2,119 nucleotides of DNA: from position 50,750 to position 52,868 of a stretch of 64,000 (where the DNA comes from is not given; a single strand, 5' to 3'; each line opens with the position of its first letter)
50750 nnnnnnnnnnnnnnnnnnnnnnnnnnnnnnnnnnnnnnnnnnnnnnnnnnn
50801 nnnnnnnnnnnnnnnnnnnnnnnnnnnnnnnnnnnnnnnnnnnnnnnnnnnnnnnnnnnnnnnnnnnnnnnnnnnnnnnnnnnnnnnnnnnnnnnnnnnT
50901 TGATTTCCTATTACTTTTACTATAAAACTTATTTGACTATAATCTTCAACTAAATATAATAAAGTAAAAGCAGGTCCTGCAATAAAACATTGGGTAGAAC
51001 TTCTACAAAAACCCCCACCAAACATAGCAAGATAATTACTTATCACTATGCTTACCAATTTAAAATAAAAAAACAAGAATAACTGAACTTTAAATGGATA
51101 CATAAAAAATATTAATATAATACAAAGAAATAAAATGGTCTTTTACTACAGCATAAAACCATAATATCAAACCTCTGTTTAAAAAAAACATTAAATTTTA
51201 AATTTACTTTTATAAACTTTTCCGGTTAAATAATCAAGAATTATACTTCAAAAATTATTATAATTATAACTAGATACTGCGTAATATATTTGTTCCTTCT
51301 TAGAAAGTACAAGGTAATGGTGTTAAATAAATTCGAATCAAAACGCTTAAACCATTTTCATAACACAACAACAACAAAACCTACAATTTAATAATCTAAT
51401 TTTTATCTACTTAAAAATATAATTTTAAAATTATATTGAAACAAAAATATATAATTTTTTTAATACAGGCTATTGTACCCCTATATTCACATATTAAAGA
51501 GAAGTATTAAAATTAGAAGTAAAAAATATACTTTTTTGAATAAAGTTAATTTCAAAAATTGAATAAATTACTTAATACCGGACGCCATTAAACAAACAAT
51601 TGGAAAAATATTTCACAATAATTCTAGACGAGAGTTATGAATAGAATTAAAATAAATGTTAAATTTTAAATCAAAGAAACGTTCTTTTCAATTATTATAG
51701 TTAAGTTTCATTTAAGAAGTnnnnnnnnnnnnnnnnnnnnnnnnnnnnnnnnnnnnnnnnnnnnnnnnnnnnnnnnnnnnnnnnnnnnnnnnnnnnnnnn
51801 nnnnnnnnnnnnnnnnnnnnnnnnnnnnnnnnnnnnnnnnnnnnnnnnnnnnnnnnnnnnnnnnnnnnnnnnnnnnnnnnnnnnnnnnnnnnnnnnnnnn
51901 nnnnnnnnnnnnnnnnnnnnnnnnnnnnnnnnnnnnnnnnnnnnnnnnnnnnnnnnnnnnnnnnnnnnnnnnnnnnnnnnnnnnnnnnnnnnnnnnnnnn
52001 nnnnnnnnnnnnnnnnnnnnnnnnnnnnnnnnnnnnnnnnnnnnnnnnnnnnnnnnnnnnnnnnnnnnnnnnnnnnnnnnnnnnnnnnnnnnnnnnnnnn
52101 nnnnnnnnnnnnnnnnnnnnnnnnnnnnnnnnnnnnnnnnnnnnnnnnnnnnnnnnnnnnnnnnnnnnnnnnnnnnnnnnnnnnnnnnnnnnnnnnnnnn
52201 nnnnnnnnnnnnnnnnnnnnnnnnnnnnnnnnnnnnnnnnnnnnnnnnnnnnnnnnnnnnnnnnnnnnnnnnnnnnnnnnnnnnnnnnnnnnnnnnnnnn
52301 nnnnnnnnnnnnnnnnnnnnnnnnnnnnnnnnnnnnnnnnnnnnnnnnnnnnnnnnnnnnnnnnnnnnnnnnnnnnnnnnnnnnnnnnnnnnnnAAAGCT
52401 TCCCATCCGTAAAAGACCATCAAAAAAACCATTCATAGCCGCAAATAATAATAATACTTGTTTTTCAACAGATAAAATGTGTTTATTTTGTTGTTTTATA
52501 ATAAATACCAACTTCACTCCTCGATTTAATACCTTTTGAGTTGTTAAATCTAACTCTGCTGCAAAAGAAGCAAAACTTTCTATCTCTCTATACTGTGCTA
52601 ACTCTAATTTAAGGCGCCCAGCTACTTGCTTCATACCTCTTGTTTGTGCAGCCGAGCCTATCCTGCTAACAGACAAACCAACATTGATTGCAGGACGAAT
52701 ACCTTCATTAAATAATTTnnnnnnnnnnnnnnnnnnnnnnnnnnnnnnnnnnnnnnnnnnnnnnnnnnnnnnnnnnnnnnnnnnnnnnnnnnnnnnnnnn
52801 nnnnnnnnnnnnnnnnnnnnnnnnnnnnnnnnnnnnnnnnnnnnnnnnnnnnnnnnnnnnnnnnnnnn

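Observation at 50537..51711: cox2 split at an unusual position, between TM1 and TM2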

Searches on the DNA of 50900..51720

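Call 23: search_rna_families(source=window, start=50900, end=51720, threshold=evalue, max_evalue=10, show_alignments=3)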
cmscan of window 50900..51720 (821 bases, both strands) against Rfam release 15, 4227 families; matches with E-value up to 10: 0.
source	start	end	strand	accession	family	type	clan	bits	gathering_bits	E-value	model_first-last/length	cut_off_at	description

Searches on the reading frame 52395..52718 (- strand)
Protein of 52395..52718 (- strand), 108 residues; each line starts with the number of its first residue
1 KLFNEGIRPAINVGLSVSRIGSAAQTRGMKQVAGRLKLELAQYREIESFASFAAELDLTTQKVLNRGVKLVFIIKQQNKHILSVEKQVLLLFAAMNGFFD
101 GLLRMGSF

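Call 16: search_protein_families(library=pfam, proteins=[window:52395-52718:-], max_evalue=1)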
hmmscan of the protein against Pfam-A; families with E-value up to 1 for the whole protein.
seq(108 aa): 1 family
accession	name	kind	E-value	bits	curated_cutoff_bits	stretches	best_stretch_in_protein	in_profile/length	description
PF00306.32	ATP-synt_ab_C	-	2.8e-27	96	27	1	25-101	1-77/126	ATP synthase alpha/beta chain, C terminal domain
